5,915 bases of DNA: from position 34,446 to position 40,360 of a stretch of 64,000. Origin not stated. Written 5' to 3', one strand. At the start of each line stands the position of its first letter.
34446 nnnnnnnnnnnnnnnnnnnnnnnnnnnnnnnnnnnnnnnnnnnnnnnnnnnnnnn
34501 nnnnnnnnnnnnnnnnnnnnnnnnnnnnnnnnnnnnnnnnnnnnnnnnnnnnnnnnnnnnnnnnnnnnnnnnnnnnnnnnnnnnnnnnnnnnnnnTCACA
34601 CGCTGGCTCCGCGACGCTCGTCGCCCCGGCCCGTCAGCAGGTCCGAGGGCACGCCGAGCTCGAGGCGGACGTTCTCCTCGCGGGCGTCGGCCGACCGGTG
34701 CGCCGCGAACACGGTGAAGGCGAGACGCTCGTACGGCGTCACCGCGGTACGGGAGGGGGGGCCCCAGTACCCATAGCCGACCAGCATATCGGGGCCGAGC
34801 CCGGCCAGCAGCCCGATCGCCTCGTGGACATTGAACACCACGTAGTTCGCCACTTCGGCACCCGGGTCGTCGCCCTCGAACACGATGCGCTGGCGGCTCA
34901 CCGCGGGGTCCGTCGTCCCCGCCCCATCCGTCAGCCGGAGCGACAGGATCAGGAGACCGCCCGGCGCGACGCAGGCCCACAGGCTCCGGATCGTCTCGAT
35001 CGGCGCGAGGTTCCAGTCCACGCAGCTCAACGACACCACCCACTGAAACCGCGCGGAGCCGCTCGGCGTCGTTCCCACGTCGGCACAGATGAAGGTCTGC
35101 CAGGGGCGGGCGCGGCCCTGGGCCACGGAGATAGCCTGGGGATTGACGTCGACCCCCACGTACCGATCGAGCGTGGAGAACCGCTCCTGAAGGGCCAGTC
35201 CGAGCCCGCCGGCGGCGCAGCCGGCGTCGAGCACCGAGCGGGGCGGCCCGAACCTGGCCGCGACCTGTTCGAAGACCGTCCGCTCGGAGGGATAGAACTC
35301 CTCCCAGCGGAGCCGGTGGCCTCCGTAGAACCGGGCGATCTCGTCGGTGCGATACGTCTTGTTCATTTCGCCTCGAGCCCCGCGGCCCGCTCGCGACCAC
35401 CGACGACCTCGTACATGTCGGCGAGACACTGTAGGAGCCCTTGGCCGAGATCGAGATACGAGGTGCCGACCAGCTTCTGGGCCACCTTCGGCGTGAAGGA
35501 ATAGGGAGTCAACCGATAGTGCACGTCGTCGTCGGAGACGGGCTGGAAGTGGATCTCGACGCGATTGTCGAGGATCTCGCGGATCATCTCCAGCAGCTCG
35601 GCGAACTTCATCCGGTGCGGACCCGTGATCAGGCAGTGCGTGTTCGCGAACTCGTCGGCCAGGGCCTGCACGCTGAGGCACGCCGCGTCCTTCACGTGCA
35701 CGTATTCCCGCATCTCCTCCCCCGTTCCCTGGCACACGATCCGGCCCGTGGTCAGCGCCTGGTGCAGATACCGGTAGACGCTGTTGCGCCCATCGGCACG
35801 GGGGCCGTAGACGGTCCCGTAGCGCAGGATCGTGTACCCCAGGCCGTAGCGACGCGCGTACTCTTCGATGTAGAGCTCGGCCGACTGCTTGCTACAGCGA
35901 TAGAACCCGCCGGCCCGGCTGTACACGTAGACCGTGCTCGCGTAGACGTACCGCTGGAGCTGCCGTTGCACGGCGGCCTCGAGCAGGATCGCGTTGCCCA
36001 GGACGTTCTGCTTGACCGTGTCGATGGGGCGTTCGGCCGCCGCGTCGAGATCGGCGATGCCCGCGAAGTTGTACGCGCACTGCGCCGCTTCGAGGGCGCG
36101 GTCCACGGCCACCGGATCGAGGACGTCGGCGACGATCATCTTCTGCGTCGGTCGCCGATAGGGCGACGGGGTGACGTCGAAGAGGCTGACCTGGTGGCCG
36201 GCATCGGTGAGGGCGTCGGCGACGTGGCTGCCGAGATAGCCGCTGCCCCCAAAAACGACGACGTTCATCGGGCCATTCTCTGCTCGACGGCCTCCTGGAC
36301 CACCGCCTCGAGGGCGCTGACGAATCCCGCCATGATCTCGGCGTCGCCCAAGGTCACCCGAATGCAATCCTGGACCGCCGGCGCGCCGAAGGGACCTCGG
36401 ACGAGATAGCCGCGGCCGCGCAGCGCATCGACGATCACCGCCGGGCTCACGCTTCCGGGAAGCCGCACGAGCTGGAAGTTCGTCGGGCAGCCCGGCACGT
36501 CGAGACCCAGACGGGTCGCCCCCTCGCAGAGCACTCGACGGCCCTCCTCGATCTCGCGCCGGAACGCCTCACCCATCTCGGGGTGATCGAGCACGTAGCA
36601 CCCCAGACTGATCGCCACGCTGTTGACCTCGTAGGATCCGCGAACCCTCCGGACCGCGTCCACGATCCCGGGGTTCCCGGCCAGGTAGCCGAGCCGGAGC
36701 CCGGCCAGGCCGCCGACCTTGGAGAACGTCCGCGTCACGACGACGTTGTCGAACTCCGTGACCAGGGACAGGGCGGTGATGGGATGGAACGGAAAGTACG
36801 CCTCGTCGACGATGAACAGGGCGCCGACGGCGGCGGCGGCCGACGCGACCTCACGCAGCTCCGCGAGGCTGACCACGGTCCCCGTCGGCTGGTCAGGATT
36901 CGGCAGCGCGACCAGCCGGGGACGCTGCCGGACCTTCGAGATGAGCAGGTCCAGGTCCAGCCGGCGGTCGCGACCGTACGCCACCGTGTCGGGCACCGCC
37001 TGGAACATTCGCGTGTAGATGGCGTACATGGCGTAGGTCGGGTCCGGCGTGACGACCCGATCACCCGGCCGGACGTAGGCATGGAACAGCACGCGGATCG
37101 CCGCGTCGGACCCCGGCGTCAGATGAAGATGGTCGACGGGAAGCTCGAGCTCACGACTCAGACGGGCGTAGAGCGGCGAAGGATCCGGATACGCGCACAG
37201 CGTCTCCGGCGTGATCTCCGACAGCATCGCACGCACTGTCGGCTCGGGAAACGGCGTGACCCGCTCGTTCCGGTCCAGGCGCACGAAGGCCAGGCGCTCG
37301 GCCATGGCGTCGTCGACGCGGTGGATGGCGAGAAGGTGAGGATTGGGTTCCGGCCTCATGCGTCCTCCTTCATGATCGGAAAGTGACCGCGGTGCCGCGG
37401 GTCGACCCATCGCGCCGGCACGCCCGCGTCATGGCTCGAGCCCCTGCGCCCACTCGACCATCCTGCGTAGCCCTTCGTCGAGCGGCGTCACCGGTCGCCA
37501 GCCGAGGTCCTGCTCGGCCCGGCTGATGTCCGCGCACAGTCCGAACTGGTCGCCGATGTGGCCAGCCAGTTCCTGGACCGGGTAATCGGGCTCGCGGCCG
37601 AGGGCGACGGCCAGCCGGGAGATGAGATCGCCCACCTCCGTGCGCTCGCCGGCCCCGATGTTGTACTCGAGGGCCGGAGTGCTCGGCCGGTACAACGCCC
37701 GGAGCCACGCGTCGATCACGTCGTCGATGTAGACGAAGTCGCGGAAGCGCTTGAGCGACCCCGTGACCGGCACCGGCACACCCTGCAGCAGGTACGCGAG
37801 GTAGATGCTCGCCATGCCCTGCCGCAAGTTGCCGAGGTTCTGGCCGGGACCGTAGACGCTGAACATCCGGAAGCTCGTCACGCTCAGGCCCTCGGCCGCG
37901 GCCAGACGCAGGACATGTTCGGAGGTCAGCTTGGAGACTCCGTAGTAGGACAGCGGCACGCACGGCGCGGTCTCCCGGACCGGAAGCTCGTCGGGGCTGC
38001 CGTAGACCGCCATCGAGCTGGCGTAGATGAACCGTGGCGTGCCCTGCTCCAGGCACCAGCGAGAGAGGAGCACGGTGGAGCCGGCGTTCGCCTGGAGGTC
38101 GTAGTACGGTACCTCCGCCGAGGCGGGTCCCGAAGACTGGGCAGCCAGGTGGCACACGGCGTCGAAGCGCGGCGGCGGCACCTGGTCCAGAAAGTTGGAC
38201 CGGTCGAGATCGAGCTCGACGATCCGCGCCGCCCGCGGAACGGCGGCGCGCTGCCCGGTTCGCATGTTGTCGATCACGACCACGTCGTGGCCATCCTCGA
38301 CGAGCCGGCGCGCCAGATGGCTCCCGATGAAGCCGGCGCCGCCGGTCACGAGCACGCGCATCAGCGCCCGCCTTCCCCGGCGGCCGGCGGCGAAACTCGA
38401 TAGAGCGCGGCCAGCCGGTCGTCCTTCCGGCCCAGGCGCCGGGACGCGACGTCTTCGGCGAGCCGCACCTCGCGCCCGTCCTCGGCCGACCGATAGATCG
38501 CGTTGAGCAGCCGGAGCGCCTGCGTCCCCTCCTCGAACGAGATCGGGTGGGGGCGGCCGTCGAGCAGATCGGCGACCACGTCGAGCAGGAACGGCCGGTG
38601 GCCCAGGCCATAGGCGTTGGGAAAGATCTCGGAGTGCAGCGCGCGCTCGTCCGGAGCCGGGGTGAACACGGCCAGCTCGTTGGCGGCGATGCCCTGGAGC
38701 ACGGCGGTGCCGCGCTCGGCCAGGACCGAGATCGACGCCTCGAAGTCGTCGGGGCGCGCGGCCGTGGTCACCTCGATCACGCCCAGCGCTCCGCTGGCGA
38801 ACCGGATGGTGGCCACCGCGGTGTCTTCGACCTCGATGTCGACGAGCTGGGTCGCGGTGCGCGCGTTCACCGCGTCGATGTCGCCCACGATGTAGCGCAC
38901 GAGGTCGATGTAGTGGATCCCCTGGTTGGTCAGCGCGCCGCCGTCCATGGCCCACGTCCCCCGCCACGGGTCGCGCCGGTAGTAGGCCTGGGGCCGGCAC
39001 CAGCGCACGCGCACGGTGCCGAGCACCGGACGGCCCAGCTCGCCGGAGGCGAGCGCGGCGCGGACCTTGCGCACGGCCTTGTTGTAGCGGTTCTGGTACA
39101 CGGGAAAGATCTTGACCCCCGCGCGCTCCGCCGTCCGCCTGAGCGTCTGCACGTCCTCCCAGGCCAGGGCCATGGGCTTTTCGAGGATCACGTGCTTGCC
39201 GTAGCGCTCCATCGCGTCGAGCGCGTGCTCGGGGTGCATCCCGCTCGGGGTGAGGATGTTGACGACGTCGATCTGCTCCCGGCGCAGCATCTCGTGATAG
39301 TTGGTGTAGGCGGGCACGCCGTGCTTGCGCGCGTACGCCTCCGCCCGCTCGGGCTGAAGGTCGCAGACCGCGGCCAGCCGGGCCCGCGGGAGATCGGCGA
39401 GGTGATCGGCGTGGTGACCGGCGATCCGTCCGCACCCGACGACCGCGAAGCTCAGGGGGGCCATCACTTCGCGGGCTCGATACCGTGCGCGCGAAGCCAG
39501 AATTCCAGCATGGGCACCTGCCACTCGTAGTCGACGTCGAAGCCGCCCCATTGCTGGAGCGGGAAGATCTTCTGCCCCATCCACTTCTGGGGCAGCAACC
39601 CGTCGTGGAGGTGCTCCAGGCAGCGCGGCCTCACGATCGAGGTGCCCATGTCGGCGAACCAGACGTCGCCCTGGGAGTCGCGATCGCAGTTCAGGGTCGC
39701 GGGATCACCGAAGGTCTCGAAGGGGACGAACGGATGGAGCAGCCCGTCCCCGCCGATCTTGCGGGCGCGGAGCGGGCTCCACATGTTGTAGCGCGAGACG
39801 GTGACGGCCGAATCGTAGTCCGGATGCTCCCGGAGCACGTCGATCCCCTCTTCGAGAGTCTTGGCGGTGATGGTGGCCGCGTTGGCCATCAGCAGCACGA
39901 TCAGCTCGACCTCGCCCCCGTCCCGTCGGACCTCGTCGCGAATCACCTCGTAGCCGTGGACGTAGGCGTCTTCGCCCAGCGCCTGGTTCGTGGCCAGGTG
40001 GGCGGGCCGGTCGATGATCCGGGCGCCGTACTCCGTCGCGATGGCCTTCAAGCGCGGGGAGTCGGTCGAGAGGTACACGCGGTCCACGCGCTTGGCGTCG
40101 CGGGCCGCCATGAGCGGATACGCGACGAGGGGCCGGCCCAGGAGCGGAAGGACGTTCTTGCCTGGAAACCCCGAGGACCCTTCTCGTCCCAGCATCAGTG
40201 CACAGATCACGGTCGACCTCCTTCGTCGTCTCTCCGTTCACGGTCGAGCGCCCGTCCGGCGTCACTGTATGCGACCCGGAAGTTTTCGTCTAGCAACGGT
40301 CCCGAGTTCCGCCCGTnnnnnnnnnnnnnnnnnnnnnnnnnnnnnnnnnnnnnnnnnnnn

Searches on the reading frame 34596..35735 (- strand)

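Call 8: search_protein_families(library=pfam, proteins=[window:34596-35735:-], max_evalue=0.01)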
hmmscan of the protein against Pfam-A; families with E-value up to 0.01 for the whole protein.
window:34596-35735:- (379 aa): 7 families
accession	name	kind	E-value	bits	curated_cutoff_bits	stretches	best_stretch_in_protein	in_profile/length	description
PF13649.12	Methyltransf_25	-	1.5e-10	42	27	1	168-260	1-97/97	Methyltransferase domain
PF13489.12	Methyltransf_23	-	4.1e-09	36.8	27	1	157-270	15-122/164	Methyltransferase domain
PF08241.18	Methyltransf_11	-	4.2e-09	37.4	21.2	1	169-264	1-95/95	Methyltransferase domain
PF08242.18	Methyltransf_12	-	1.7e-07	32.3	30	1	169-262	1-98/98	Methyltransferase domain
PF13847.12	Methyltransf_31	-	7.7e-07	29.3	27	1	167-264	6-109/145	Methyltransferase domain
PF05175.20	MTS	-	0.0055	16.8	23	1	166-209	33-75/170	Methyltransferase small domain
PF05401.17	NodS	-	0.006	16.9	24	1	166-217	45-93/201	Nodulation protein S (NodS)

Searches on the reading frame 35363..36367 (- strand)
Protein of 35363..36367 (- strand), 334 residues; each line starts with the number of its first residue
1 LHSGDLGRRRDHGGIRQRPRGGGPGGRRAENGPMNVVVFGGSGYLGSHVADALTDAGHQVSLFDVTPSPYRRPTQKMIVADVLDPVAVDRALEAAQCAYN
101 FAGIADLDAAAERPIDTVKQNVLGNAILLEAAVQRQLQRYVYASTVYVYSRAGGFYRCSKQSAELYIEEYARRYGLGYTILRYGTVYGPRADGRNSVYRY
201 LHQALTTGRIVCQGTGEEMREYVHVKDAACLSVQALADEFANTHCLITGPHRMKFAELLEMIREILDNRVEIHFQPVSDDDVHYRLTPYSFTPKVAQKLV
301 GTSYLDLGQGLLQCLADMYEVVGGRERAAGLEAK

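Call 8: search_protein_families(library=pfam, proteins=[window:35363-36367:-], max_evalue=0.01)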
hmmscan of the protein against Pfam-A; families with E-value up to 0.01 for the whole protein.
window:35363-36367:- (334 aa): 8 families
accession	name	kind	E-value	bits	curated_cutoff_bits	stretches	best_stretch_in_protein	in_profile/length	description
PF01370.27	Epimerase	-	1e-37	130.3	20.9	1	36-238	1-227/240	NAD dependent epimerase/dehydratase family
PF16363.11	GDP_Man_Dehyd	-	8.8e-20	71.8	27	1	38-270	2-270/332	GDP-mannose 4,6 dehydratase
PF01073.25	3Beta_HSD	-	3.9e-13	49.5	22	1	37-148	1-119/280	3-beta hydroxysteroid dehydrogenase/isomerase family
PF02719.21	Polysacc_synt_2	-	8.2e-11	42.1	20.2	1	75-264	56-245/293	Polysaccharide biosynthesis protein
PF13460.12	NAD_binding_10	-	2.1e-10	41.2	27.2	1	40-190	1-150/184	NAD(P)H-binding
PF04321.23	RmlD_sub_bind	-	6.9e-09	35.6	27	1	34-204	1-167/287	RmlD substrate binding domain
PF05368.20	NmrA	-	1.2e-06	28.8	27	1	35-180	4-143/298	NmrA-like family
PF07993.18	NAD_binding_4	-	4.3e-05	23.2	20.1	1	156-197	177-218/258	Male sterility protein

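Call 68: search_protein_families(library=ncbifam, proteins=[window:35363-36367:-], max_evalue=1e-10)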
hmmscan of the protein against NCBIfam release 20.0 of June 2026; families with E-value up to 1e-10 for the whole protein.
window:35363-36367:- (334 aa): 6 families
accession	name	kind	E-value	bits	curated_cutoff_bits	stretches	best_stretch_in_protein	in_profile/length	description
TIGR01181.1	dTDP_gluc_dehyt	equivalog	3.1e-20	72.5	365.1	1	49-284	30-281/321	dTDP-glucose 4,6-dehydratase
TIGR01179.1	galE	equivalog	4.2e-16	58.7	262.3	1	36-191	2-181/332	UDP-glucose 4-epimerase GalE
TIGR04180.1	EDH_00030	hypoth_equivalog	1.3e-15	57.3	475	1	36-274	1-264/297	NAD-dependent 4,6-dehydratase LegB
NF058621.1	DiazavRedAvaA7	equivalog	2.6e-14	53.6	400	0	34-167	1-134/304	3-diazoavenalumate denitrifying reductase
TIGR03466.1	HpnA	hypoth_equivalog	3.8e-14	52.3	367.65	1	34-171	1-156/327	hopanoid-associated sugar epimerase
TIGR01777.1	yfcH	hypoth_equivalog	3.7e-11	43.2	207.35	0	36-162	1-122/292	TIGR01777 family oxidoreductase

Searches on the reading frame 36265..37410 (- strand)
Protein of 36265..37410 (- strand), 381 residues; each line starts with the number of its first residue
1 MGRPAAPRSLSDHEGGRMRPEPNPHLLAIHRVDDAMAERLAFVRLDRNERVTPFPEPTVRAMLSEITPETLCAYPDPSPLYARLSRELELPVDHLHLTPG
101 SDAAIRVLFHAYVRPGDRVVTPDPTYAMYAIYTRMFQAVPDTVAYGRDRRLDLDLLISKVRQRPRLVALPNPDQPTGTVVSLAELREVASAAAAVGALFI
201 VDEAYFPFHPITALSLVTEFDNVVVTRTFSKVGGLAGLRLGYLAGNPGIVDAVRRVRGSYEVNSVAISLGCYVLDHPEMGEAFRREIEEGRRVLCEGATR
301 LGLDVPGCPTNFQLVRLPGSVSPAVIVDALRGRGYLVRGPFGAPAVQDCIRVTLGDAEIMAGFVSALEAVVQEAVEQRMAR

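Call 8: search_protein_families(library=pfam, proteins=[window:36265-37410:-], max_evalue=0.01)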
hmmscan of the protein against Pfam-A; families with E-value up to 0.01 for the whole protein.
window:36265-37410:- (381 aa): 1 family
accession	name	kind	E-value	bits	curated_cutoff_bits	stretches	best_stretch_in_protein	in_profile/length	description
PF00155.27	Aminotran_1_2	-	7.5e-40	137.7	19.7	1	93-366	66-360/361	Aminotransferase class I and II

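Call 68: search_protein_families(library=ncbifam, proteins=[window:36265-37410:-], max_evalue=1e-10)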
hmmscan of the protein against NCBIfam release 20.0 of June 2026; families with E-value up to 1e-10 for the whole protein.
window:36265-37410:- (381 aa): 45 families (the best 25 are shown)
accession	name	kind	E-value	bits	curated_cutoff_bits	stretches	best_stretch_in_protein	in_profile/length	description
TIGR01141.1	hisC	equivalog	5.6e-66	222.8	276.55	1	38-369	19-348/349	histidinol-phosphate transaminase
NF003496.0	PRK05166.1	equivalog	5.7e-46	157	540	1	44-372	40-371/373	histidinol-phosphate transaminase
NF002878.0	PRK03321.1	subfamily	1.8e-44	151.9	374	1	43-372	25-350/352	histidinol-phosphate transaminase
TIGR01140.1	L_thr_O3P_dcar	equivalog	2.6e-43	148.4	290.55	1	52-359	27-322/331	threonine-phosphate decarboxylase CobD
NF002877.0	PRK03317.1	equivalog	4.9e-42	144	409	1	43-374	34-370/374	histidinol-phosphate transaminase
NF006014.0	PRK08153.1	equivalog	8.4e-41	140.1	510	1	44-375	37-368/370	pyridoxal phosphate-dependent aminotransferase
NF006580.0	PRK09105.1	subfamily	1.7e-36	125.8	444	1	36-373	42-373/375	pyridoxal phosphate-dependent aminotransferase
NF002726.0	PRK02610.1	equivalog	3.3e-31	108.5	391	1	90-373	89-371/374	histidinol-phosphate transaminase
NF051461.1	pyoverd_PtaA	equivalog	1.7e-28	99.4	500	1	40-368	34-357/359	pyoverdine biosynthesis transaminase PtaA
NF041364.1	GntC_guanitoxin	equivalog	9.4e-27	93.8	415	1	88-304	56-286/356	guanitoxin biosynthesis PLP-dependent (S)-gamma-hydroxy-L-arginine cyclodehydratase GntC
NF004870.0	PRK06225.1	equivalog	3.5e-25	88.6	351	1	58-338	46-338/380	pyridoxal phosphate-dependent aminotransferase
NF053748.1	bifunc_CobBC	exception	8.6e-25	87.2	950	1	43-367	483-796/797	bifunctional hydrogenobyrinic acid a,c-diamide synthase/histidinol phosphate aminotransferase CobBC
NF005915.1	PRK07908.1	equivalog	1.8e-23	83.5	360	1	68-367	38-331/332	Rv2231c family histidinol phosphate aminotransferase CobC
TIGR03947.1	viomycin_VioD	equivalog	3.6e-23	82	390.9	1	93-258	70-239/359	capreomycidine synthase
NF005601.0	PRK07337.1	equivalog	1.2e-21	77.2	496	1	88-309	91-319/394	pyridoxal phosphate-dependent aminotransferase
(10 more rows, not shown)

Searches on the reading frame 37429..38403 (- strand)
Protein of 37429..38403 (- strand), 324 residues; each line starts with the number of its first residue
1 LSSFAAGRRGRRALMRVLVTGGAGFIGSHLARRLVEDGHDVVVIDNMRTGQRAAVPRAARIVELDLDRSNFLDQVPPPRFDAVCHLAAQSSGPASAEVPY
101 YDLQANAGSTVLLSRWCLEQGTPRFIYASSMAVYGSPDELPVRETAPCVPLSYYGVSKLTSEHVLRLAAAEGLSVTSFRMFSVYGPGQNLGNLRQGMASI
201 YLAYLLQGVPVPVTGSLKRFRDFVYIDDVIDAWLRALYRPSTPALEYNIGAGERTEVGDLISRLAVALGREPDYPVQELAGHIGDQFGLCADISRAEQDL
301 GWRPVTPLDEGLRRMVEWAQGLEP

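Call 8: search_protein_families(library=pfam, proteins=[window:37429-38403:-], max_evalue=0.01)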
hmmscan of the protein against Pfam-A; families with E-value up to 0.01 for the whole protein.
window:37429-38403:- (324 aa): 13 families
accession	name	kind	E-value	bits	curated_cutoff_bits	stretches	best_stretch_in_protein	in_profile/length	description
PF01370.27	Epimerase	-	3.6e-55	187.4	20.9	1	17-250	1-240/240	NAD dependent epimerase/dehydratase family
PF16363.11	GDP_Man_Dehyd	-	7e-42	144.5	27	1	18-315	1-332/332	GDP-mannose 4,6 dehydratase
PF04321.23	RmlD_sub_bind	-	1.6e-15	57.4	27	1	15-186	1-154/287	RmlD substrate binding domain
PF01073.25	3Beta_HSD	-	7.8e-13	48.5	22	1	18-236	1-228/280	3-beta hydroxysteroid dehydrogenase/isomerase family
PF07993.18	NAD_binding_4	-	7.7e-08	32.2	20.1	0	80-202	89-228/258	Male sterility protein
PF13460.12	NAD_binding_10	-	2.1e-06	28.2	27.2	1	21-166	1-132/184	NAD(P)H-binding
PF02719.21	Polysacc_synt_2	-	9.9e-06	25.4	20.2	1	17-265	1-244/293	Polysaccharide biosynthesis protein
PF02254.24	TrkA_N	-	3.1e-05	24.7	23.8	1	22-85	5-68/116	TrkA-N domain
PF00106.31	adh_short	-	0.00061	19.8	26.6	1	17-53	3-39/195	short chain dehydrogenase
PF01266.30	DAO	-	0.0039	17.2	27.9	1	22-62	6-46/353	FAD dependent oxidoreductase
PF08659.16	KR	-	0.0064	16.9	22.6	0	17-48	3-34/180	KR domain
PF13450.12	NAD_binding_8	-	0.0072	17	21.9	0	22-46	3-27/68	NAD(P)-binding Rossmann-like domain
PF03435.24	Sacchrp_dh_NADP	-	0.0081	16.9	25.1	0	22-74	5-61/129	Saccharopine dehydrogenase NADP binding domain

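Call 68: search_protein_families(library=ncbifam, proteins=[window:37429-38403:-], max_evalue=1e-10)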
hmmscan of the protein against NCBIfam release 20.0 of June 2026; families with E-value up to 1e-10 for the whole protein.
window:37429-38403:- (324 aa): 14 families
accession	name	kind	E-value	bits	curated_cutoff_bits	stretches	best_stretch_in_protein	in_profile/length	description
TIGR01179.1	galE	equivalog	7.9e-46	156.4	262.3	1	16-196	1-191/332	UDP-glucose 4-epimerase GalE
TIGR02197.1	heptose_epim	equivalog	3.3e-38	131.6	274.6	1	17-319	1-313/316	ADP-glyceromanno-heptose 6-epimerase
TIGR01181.1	dTDP_gluc_dehyt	equivalog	2.1e-30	105.9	365.1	1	16-319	1-311/321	dTDP-glucose 4,6-dehydratase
NF007956.0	PRK10675.1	subfamily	2.1e-26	92.9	394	1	15-318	1-328/338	UDP-glucose 4-epimerase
TIGR04180.1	EDH_00030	hypoth_equivalog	3.4e-25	88.7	475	1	17-303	1-293/297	NAD-dependent 4,6-dehydratase LegB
NF008360.0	PRK11150.1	equivalog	2.5e-23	82.8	452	1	17-253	2-239/310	ADP-glyceromanno-heptose 6-epimerase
NF043036.1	ErythonDh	equivalog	3.4e-20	72.5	325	1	15-165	1-160/321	D-erythronate dehydrogenase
NF007582.0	PRK10217.1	equivalog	2.1e-18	66.5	698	1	15-319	2-331/355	dTDP-glucose 4,6-dehydratase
NF011728.1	PRK15181.1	equivalog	2.4e-18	66.3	760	1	15-318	16-336/348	Vi polysaccharide biosynthesis UDP-N-acetylglucosaminuronic acid C-4 epimerase TviC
TIGR03466.1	HpnA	hypoth_equivalog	6.1e-17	61.5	367.65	1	15-175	1-162/327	hopanoid-associated sugar epimerase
NF007490.0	PRK10084.1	subfamily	1.4e-16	60.5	649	1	15-318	1-333/361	dTDP-glucose 4,6-dehydratase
NF042422.1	oxyalk_red_OleD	equivalog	2.6e-16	59.9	580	1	15-269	1-251/329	2-alkyl-3-oxoalkanoate reductase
NF042423.1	oxyalk_red_Shew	equivalog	3.3e-12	46.1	580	0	14-188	8-179/331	2-alkyl-3-oxoalkanoate reductase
TIGR01214.1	rmlD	equivalog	1.9e-11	43.6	224.05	1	16-187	1-154/285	dTDP-4-dehydrorhamnose reductase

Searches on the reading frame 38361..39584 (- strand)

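Call 8: search_protein_families(library=pfam, proteins=[window:38361-39584:-], max_evalue=0.01)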
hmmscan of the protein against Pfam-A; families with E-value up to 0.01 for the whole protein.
window:38361-39584:- (407 aa): 7 families
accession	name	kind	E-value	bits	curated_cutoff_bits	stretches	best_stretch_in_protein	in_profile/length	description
PF22725.1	GFO_IDH_MocA_C3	-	4.6e-31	107.8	27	1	171-294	1-123/124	GFO/IDH/MocA C-terminal domain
PF01408.29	GFO_IDH_MocA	-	2.7e-28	99.5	24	1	45-160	2-117/120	Oxidoreductase family, NAD-binding Rossmann fold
PF02894.22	GFO_IDH_MocA_C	-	9.4e-27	94.7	22.9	1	176-375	2-218/218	Oxidoreductase family, C-terminal alpha/beta domain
PF03447.22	NAD_binding_3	-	6.7e-07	30.5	24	1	50-160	1-114/116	Homoserine dehydrogenase, NAD binding domain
PF19051.5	GFO_IDH_MocA_C2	-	3.7e-05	23.8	23.3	1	206-239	74-107/254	Oxidoreductase family, C-terminal alpha/beta domain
PF08635.15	ox_reductase_C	-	3.8e-05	23.8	22.5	1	166-239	1-70/142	Putative oxidoreductase C terminal domain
PF13380.12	CoA_binding_2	-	0.0069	17.3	22.8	0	45-158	2-104/116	CoA binding domain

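Call 68: search_protein_families(library=ncbifam, proteins=[window:38361-39584:-], max_evalue=1e-10)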
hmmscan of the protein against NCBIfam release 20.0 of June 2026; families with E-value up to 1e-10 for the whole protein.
window:38361-39584:- (407 aa): 6 families
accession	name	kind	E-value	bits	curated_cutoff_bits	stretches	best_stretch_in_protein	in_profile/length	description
TIGR04380.1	myo_inos_iolG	equivalog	6.1e-44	150.2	355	1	44-374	2-330/330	inositol 2-dehydrogenase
NF040723.1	UDP-GlcNAcDh_Arch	equivalog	1.3e-30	106.9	450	1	46-274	3-217/302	UDP-N-acetylglucosamine 3-dehydrogenase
NF052479.1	LevoglcsnDh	equivalog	7.5e-27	94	650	1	71-246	39-215/386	levoglucosan dehydrogenase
NF041392.1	XylDh_Gfo6_Halo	equivalog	3.2e-20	72.2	350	1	42-374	15-349/350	D-xylose 1-dehydrogenase Gfo6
NF052679.1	InsChiInosDhIolG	equivalog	3.1e-15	56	540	1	44-297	3-251/343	bifunctional inositol 2-dehydrogenase/D-chiro-inositol 1-dehydrogenase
NF008607.0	PRK11579.1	subfamily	6.9e-12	45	330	1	56-253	18-209/346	oxidoreductase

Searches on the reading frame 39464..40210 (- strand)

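Call 8: search_protein_families(library=pfam, proteins=[window:39464-40210:-], max_evalue=0.01)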
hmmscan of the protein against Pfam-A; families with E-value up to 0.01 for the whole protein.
window:39464-40210:- (248 aa): 2 families
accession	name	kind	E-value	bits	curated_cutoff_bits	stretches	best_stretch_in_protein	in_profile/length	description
PF02348.25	CTP_transf_3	-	4.7e-14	53.2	22.6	1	5-76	3-74/217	Cytidylyltransferase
PF12804.13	NTP_transf_3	-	0.00088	19.9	27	1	18-147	16-131/160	MobA-like NTP transferase domain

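Call 47: search_protein_families(library=ncbifam, proteins=[window:39464-40210:-], max_evalue=0.001)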
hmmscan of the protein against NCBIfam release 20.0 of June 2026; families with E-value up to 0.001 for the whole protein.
window:39464-40210:- (248 aa): 4 families
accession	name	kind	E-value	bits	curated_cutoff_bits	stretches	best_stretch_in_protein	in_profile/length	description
TIGR03584.1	PseF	equivalog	5.4e-20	72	205.7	1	4-162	2-154/222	pseudaminic acid cytidylyltransferase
NF003950.0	PRK05450.1-3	subfamily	1.7e-11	43.9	234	1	8-140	9-131/248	3-deoxy-manno-octulosonate cytidylyltransferase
NF009905.0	PRK13368.1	subfamily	5.8e-08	32.4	255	1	8-67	9-68/243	3-deoxy-manno-octulosonate cytidylyltransferase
NF003952.0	PRK05450.1-5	subfamily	1.9e-06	27.2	193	1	9-67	10-68/250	3-deoxy-manno-octulosonate cytidylyltransferase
